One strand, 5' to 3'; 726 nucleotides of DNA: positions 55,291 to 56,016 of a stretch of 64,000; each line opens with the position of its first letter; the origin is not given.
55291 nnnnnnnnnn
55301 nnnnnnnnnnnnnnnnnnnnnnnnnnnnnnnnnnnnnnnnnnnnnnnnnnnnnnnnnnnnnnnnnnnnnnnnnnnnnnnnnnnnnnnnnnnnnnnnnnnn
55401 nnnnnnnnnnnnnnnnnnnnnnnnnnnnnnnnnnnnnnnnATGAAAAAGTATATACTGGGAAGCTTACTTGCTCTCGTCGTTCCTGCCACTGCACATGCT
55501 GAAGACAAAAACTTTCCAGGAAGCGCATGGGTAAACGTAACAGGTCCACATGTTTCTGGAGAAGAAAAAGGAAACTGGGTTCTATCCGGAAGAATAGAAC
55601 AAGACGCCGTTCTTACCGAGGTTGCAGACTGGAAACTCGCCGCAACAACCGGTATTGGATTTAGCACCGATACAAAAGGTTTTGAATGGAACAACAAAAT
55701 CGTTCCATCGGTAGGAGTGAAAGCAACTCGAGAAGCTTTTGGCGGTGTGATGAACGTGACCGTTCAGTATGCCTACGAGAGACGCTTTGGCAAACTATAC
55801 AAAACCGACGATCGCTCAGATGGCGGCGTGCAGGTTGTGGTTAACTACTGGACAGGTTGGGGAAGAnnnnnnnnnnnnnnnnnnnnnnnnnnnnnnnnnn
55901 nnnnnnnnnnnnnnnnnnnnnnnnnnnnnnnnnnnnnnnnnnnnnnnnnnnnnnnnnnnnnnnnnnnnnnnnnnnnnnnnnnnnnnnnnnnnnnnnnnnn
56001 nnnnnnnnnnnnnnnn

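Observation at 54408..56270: Plus-strand island encoding a processive GT2 polysaccharide-synthase-like enzyme (QxxRW), a secreted protein and a membrane protein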

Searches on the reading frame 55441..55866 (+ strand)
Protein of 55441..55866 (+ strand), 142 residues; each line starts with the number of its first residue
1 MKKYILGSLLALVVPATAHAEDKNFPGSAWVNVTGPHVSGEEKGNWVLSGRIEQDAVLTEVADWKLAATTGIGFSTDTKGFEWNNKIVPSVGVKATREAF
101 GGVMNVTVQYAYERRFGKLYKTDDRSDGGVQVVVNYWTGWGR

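Call 3: search_protein_families(library=pfam, proteins=[window:55441-55866:+], max_evalue=0.1)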
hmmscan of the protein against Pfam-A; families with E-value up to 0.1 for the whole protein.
window:55441-55866:+ (142 aa): 0 families

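Call 4: search_protein_families(library=phrogs, proteins=[window:55441-55866:+], max_evalue=0.1)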
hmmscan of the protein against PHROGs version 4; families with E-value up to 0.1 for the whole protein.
window:55441-55866:+ (142 aa): 0 families

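Call 5: search_protein_families(library=ncbifam, proteins=[window:55441-55866:+], max_evalue=0.1)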
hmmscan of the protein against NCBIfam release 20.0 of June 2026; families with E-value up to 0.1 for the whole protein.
window:55441-55866:+ (142 aa): 1 family
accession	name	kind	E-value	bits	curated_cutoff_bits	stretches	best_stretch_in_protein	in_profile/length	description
NF052666.1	VPA0252_fam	equivalog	0.022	14.8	100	0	1-78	1-66/78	VPA0252 family protein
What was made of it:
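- Tried and rejected: Pfam, PHROG and NCBIfam gave nothing beyond a non-significant VPA0252 hit at 0.022 (calls 3-5).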

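Call 23: find_homologous_proteins(query=window:55441-55866:+, max_evalue=0.001)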
Query window:55441-55866:+ (142 aa): 16 proteins with E <= 0.001 among 67 candidates.
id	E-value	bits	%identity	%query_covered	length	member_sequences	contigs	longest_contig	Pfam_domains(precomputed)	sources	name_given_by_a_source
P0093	1.2e-90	319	100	100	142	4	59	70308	-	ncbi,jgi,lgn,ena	jgi:hypothetical protein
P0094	1.3e-66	241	71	100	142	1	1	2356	-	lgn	-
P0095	4.8e-63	229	69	100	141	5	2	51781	-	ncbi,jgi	jgi:hypothetical protein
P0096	2.4e-61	224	70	100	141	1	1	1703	-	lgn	-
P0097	1.1e-58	215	65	100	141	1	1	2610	-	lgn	-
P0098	1.5e-58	215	63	100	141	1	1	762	-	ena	-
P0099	9.9e-58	212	64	100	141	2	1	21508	-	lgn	-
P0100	4.4e-57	210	66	100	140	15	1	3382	-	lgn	-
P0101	3.5e-56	207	63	100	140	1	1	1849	-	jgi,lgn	jgi:hypothetical protein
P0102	1.5e-55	205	62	100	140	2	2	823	-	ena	-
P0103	2.4e-55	204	62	100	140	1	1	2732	-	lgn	-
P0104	1.1e-49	186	56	100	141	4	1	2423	-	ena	-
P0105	1.5e-46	176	54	100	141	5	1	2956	-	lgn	-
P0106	5.5e-37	145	50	100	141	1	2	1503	-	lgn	-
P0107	1.0e-36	144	49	100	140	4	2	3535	-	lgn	-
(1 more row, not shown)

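Call 38: search_protein_representatives(alignment_id=A2)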
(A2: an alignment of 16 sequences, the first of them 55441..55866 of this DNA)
Query: 16 sequences, 141 profile positions. Proteins with E-value up to 0.001 (for the whole library): 216; up to 1e-10: 108; up to 1e-30: 3. The best 150 are listed.
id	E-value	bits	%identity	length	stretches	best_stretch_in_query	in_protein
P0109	1.1e-57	210.0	-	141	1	1-141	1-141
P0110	4.9e-36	139.9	-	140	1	1-141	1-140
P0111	8.2e-33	129.4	-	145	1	1-141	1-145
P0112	3.2e-30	121.1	-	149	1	5-139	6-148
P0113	6.2e-28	113.6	-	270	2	19-140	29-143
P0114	7.4e-28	113.4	-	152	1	8-139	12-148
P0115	8.1e-26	106.8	-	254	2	13-140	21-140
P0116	5.7e-25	104.0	-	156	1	1-139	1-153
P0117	2.0e-24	102.3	-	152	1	1-139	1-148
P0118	2.5e-24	102.0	-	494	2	20-140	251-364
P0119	1.1e-23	99.9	-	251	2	3-139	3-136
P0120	1.7e-23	99.2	-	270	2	44-140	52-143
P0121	6.9e-23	97.3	-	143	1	1-139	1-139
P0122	1.6e-22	96.1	-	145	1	5-139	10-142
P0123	3.1e-22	95.2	-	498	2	24-139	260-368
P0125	7.0e-22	94.0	-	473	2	23-139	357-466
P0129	4.6e-21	91.4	-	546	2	19-139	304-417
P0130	6.0e-21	91.0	-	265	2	22-141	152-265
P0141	6.7e-19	84.4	-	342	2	20-139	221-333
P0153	2.3e-17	79.4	-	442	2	10-141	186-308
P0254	1.8e-07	47.3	-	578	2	56-138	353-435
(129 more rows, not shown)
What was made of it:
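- Closest known: Uncharacterised operon [CE4 deacetylase]-GT-. Same: The same beta-repeat family (call 38).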

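Call 39: search_protein_families(library=pfam, proteins=[P0113, P0115, P0118, P0123, P0125, P0129, P0130, P0141, P0153, P0254], max_evalue=0.01)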
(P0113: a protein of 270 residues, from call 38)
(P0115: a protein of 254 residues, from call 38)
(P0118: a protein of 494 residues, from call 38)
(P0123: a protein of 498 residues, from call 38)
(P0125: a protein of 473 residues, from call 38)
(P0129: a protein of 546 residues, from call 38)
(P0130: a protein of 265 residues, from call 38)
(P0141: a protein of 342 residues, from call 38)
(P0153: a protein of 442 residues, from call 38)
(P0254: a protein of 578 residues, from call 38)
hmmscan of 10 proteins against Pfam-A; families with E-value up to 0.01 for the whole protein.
P0113 (270 aa): 0 families

P0115 (254 aa): 0 families

P0118 (494 aa): 3 families
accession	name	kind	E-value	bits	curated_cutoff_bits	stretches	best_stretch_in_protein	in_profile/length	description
PF01476.26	LysM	-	4.1e-05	23.9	20.9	1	85-132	1-43/43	LysM domain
PF04977.20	DivIC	-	4.5e-05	23.6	28.9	1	15-65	3-53/80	Septum formation initiator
PF09976.15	TPR_21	-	0.00023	21.4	25.5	1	8-73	8-72/193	Tetratricopeptide repeat-like domain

P0123 (498 aa): 1 family
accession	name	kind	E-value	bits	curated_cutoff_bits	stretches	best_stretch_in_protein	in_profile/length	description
PF01476.26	LysM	-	1.4e-06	28.6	20.9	1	89-135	1-43/43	LysM domain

P0125 (473 aa): 2 families
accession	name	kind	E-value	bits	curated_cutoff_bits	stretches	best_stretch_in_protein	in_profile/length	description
PF01476.26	LysM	-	7e-05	23.1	20.9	1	80-126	1-43/43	LysM domain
PF23457.1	LysM2_NFP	-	0.006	17.1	36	0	80-126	8-54/56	NFP LysM2 domain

P0129 (546 aa): 2 families
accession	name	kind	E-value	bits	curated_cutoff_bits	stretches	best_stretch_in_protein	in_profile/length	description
PF01476.26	LysM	-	5.6e-05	23.4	20.9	1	119-166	1-43/43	LysM domain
PF06156.18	YabA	-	0.0064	17.5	30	1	37-98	10-66/103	Initiation control protein YabA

P0130 (265 aa): 0 families

P0141 (342 aa): 0 families

P0153 (442 aa): 1 family
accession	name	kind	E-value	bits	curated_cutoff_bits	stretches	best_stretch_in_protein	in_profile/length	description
PF01476.26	LysM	-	1.4e-06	28.6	20.9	1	28-73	1-42/43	LysM domain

P0254 (578 aa): 1 family
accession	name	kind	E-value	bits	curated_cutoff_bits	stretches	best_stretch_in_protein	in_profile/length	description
PF01476.26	LysM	-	0.0017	18.7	20.9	1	54-99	3-43/43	LysM domain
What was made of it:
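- LysM domains fused to ORF2-type repeats in some cellular homologues (call 39).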

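Call 43: find_encoding_contigs(protein=P0115, flank=8000, max_places=3)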
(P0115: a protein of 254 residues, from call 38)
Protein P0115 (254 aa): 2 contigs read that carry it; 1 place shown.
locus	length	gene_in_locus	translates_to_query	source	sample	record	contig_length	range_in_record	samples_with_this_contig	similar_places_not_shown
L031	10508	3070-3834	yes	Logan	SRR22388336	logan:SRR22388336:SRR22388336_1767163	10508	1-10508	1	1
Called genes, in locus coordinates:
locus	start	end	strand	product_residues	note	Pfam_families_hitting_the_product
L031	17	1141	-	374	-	PF01916:DS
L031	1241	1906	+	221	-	PF14417:MEDS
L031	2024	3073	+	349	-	PF00535:Glycos_transf_2, PF13641:Glyco_tranf_2_3, PF01644:Chitin_synth_1 (faint), PF03142:Chitin_synth_2, PF13632:Glyco_trans_2_3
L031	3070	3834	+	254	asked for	-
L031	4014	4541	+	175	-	PF03703:bPH_2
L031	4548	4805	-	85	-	-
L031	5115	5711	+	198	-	PF04205:FMN_bind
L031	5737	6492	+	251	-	PF02424:ApbE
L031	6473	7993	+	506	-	PF03116:NQR2_RnfD_RnfE (weak), PF00175:NAD_binding_1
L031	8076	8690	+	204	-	PF09335:VTT_dom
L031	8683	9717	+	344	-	PF13439:Glyco_transf_4, PF13579:Glyco_trans_4_4, PF00534:Glycos_transf_1, PF13692:Glyco_trans_1_4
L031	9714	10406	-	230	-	PF00535:Glycos_transf_2, PF13641:Glyco_tranf_2_3 (weak)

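Call 44: find_encoding_contigs(protein=P0118, flank=8000, max_places=3)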
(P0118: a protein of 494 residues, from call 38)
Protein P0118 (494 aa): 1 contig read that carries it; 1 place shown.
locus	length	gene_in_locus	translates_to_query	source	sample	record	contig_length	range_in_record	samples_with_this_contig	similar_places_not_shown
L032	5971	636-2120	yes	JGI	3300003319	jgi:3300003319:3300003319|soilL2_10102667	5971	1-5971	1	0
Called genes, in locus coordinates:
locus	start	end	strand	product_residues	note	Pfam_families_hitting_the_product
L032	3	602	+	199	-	?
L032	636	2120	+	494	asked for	-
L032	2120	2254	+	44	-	-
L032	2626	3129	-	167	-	-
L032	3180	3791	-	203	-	-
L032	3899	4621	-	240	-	-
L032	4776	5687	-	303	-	PF02811:PHP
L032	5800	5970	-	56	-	?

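Call 49: predict_structure(alignment_id=A3)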
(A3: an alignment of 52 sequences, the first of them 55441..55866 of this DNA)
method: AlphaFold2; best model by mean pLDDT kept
length: 142 residues; sequences in the alignment: 52
mean_pLDDT: 90.2   pTM: 0.75
mean pLDDT of the five models: 90.2, 89.7, 89.1, 88.8, 88.5
residues with pLDDT >= 90: 108; 70-90: 12; 50-70: 21; < 50: 1
segments of 3 or more residues with pLDDT < 50: none
pLDDT, mean of each block of 10 residues (from residue 1): 65 60 87 96 97 97 97 98 97 96 96 95 93 94 59
secondary structure, 60 per line:
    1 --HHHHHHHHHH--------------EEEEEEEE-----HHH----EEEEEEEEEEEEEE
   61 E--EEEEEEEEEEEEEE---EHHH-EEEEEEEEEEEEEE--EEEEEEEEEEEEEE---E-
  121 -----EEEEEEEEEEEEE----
elements in order: H3-12 E27-34 E47-61 E64-77 E86-99 E102-115 E126-138
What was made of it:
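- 55441..55869 (+): Exported 142-aa protein. Signal peptide is residues 1-20 (55441-55500). The mature part has six long amphipathic antiparallel beta-strands (27-34, 47-61, 64-77, 86-99, 102-115, 126-138). It is a single copy of a repeat that is tandemly duplicated in bacterial homologues. Probable half of a 12-stranded outer-membrane channel. AF2 pLDDT 90.2 (call 49).
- On Outer-membrane beta-barrel proteins (for ORF2): Six strands with tight turns at 62-63 and 100-101 (call 49). One chain has only six strands (call 49).
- Signal peptide and six 8-15-residue strands, with two tight turns on one side and longer loops on the other (call 49).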

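Call 53: fold_search(model_id=the predicted structure, library=pdb)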
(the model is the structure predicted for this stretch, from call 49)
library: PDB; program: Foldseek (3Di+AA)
matches with E <= 10: 508; with E <= 0.001: 0
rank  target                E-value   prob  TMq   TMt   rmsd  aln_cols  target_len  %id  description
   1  6vfe_A                1.3e-01  0.13  0.17  0.11  24.3       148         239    9  Gasdermin D pore (released 2021-04-21)
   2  5afu_L                2.0e-01  0.11  0.17  0.11  18.3       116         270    8  Cryo-EM structure of dynein tail-dynactin-BICD2N complex (released 2015-03-11)
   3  8p94_U                2.1e-01  0.33  0.21  0.12  17.4       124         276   12  Cryo-EM structure of cortactin stabilized Arp2/3-complex nucleated actin branches (released 2024-01-03)
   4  3aaa_B                2.1e-01  0.21  0.16  0.12  18.7       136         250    9  Crystal Structure of Actin capping protein in complex with V-1 (released 2010-08-04)
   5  6tzk                  2.4e-01  0.92  0.45  0.16   9.3       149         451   13  Bacterial cellulose synthase outermembrane channel BcsC with terminal TPR repeat (released 2019-10-23)
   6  6zlt_B                2.5e-01  0.09  0.15  0.03  18.6       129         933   12  Open-open state of the Bt1762-Bt1763 levan transport system (released 2020-11-11)
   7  2lhf_MODEL_1_A        2.9e-01  0.75  0.39  0.33   8.8       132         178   17  Solution structure of outer membrane protein H (OprH) from P. aeruginosa in DHPC micelles (released 2011-08-24)
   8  7r5v_P                2.9e-01  0.11  0.17  0.13  19.1       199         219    6  Structure of the human CCAN CENP-A alpha-satellite complex (released 2022-04-27)
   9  8bnz_P                3.1e-01  0.91  0.47  0.25  10.9       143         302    9  BAM-EspP complex structure with BamA-G431C/EspP-N1293C mutations in nanodisc (released 2023-04-26)
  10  9ccp_A                3.4e-01  0.04  0.13  0.09  28.6       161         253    9  Cryo-EM structure of the EaCDCL pore (released 2025-04-09)
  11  3lk3_B                3.8e-01  0.18  0.18  0.12  20.5       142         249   10  Crystal structure of CapZ bound to the CPI and CSI uncapping motifs from CARMIL (released 2010-04-07)
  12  9rpt_A                4.0e-01  0.51  0.36  0.12   7.7       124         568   11  Cryo-EM structure of the open state of Shigella flexneri LptDE bound by the RBP of Oekolampad phage (released 2025-12-10)
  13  7t5q_J                4.0e-01  0.18  0.19  0.11  20.3       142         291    8  Cryo-EM Structure of a Transition State of Arp2/3 Complex Activation (released 2023-06-14)
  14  5t4y_C                4.2e-01  0.10  0.18  0.04  17.7       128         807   13  Crystal structure of BT1762-1763 (released 2016-12-14)
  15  7dsa_B                4.5e-01  0.13  0.17  0.12  18.6       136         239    8  Crystal structure of actin capping protein in complex with V-1 (space group P62) (released 2021-03-03)
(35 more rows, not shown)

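Call 54: find_related_loci(query=A5, collection=genome_contigs, flank=6000)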
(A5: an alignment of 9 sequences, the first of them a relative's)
Query A5 (270 aa) in genome_contigs; peptide patterns used: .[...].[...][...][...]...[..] (x = any residue, [..] = any of these).
90 stretches matched a pattern; 60 encode a relative of the query (tblastn E <= 1e-3); 60 distinct loci.
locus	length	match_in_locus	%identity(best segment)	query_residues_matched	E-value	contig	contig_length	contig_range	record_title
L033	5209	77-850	55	15-270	2e-94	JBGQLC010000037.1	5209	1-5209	MAG: Candidatus Paceibacteria bacterium isolate OBJ2_061818_050_47 k141_2331292_length_5209_cov_6.0000, whole genome sho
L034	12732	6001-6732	49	29-269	3e-79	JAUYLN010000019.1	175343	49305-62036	MAG: bacterium isolate C24_metabat.bin.36 C24_k141_182580, whole genome shotgun sequence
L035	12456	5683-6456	46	2-266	1e-72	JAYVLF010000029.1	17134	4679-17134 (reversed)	MAG: Candidatus Paceibacterota bacterium isolate GL54_UP_metabat_24 GL54_UP_metabat_24_28, whole genome shotgun sequence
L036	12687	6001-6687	46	17-265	3e-69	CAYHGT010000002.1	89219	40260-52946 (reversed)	MAG TPA_asm: uncultured Candidatus Saccharibacteria bacterium isolate ERP119705_co11_448 genome assembly, contig: NODE_1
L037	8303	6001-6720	46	20-269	2e-68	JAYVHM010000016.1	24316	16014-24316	MAG: bacterium isolate GL49_Down_metabat_72 GL49_Down_metabat_72_15, whole genome shotgun sequence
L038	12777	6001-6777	44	7-265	3e-68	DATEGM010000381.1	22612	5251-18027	MAG TPA_asm: Terriglobales bacterium isolate SMAG_U8785 k141_287077, whole genome shotgun sequence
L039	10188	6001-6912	44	2-269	3e-68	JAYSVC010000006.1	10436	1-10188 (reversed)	MAG: bacterium isolate GFS_12699 GFS_12699_5, whole genome shotgun sequence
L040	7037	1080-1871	44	2-265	1e-67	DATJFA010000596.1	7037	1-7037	MAG TPA_asm: Terriglobales bacterium isolate SMAG_U15447 k141_6349562, whole genome shotgun sequence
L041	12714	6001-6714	44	23-266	1e-66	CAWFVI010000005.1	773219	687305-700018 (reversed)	MAG: uncultured Acidobacteriota bacterium isolate MFD05377.bin.1.8 genome assembly, contig: contig_35058, whole genome s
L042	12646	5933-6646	45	23-265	1e-66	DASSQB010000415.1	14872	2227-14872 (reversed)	MAG TPA_asm: Terriglobales bacterium isolate SMAG_U449 k141_802825, whole genome shotgun sequence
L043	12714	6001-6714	44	23-265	2e-66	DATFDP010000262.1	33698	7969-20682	MAG TPA_asm: Terriglobales bacterium isolate SMAG_U8583 k141_581091, whole genome shotgun sequence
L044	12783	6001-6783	41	6-265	2e-66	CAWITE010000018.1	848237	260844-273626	MAG: uncultured Acidobacteriota bacterium isolate MFD09222.bin.1.71 genome assembly, contig: contig_42958, whole genome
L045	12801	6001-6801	42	1-266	2e-65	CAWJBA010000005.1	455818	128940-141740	MAG: Terriglobia bacterium isolate MFD06526.bin.2.47 genome assembly, contig: contig_16118, whole genome shotgun sequenc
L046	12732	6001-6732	49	24-266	6e-72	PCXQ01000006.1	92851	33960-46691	MAG: Candidatus Yanofskybacteria bacterium CG10_big_fil_rev_8_21_14_0_10_36_16 CG10_8_21_14_0.10_scaffold_205_c, whole g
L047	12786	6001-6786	41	5-268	3e-64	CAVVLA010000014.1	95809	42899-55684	MAG: Terriglobia bacterium isolate MFD06526.bin.3.31 genome assembly, contig: contig_40502, whole genome shotgun sequenc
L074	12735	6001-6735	37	7-264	2e-52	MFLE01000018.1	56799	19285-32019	MAG: Candidatus Kaiserbacteria bacterium RIFCSPHIGHO2_02_FULL_49_34 rifcsphigho2_02_scaffold_5808, whole genome shotgun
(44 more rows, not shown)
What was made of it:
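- On Outer-membrane beta-barrel proteins (for ORF2): About 10 of 60 genomic loci are from CPR/Patescibacteria (call 54).
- Tried and rejected: The narrower A5 worked (call 54).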

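Call 62: search_protein_families(library=pfam, proteins=[L047:3970-4947:+, L047:6815-8806:+, L047:8797-10653:+, L074:5185-5958:+, L074:6794-7537:+, L035:6496-6918:+, L036:3979-4758:+, L046:6749-7174:+, L047:2217-3290:-], max_evalue=0.01)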
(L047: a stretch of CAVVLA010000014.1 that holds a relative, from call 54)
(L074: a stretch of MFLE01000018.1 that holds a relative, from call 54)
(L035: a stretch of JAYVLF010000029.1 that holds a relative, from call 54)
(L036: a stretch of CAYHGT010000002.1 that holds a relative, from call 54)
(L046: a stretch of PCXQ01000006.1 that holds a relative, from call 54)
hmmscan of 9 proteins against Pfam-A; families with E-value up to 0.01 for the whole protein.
L047:3970-4947:+ (326 aa): 1 family
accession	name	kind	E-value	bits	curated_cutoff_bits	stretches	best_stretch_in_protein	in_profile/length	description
PF01522.26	Polysacc_deac_1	-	1.2e-19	71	23.1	1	35-148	7-121/124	Polysaccharide deacetylase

L047:6815-8806:+ (664 aa): 1 family
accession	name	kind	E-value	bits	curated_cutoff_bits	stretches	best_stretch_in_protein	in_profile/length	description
PF01435.24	Peptidase_M48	-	1.3e-06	28.9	20.3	1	460-500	39-83/186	Peptidase family M48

L047:8797-10653:+ (619 aa): 6 families
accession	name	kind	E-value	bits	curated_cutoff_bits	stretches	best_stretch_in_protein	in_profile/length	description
PF09118.17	GO-like_E_set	-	4.3e-28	98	25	1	481-576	1-100/100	Galactose oxidase-like, Early set domain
PF07250.17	Glyoxal_oxid_N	-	3.1e-12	46.7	37.5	1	129-340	49-243/243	Glyoxal oxidase N-terminus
PF13964.12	Kelch_6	-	2.6e-05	24.5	25.3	0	387-428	7-45/50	Kelch motif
PF13418.12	Kelch_4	-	0.00012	22.3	21.6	0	432-468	1-36/49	Galactose oxidase, central domain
PF24981.1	Beta-prop_ATRN-LZTR1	-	0.0016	18.2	50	0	290-457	71-224/289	Attractin/LZTR1 beta-propeller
PF07646.21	Kelch_2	-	0.0079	16.6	21.3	0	387-425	7-43/48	Kelch motif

L074:5185-5958:+ (258 aa): 2 families
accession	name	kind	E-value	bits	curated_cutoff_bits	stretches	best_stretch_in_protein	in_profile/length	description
PF01522.26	Polysacc_deac_1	-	1.5e-19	70.6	23.1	1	40-151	3-111/124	Polysaccharide deacetylase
PF10096.14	DUF2334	-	0.00037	20.6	26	1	89-217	56-188/203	Uncharacterized protein conserved in bacteria (DUF2334)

L074:6794-7537:+ (248 aa): 0 families

L035:6496-6918:+ (141 aa): 0 families

L036:3979-4758:+ (260 aa): 1 family
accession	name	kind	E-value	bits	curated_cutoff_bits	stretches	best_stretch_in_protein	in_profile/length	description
PF01522.26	Polysacc_deac_1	-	4.2e-22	78.8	23.1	1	44-166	4-121/124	Polysaccharide deacetylase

L046:6749-7174:+ (142 aa): 0 families

L047:2217-3290:- (357 aa): 2 families
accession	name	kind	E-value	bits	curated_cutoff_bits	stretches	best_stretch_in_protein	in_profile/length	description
PF00722.28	Glyco_hydro_16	-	3.7e-17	62.8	22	1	182-328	9-157/175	Glycosyl hydrolases family 16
PF06439.18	3keto-disac_hyd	-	0.0074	16.8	26.8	0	209-320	41-159/187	3-keto-disaccharide hydrolase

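Call 77: search_protein_families(library=padloc, proteins=[window:55441-55866:+], max_evalue=0.01)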
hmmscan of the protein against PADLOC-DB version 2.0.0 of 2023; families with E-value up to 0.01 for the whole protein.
window:55441-55866:+ (142 aa): 0 families
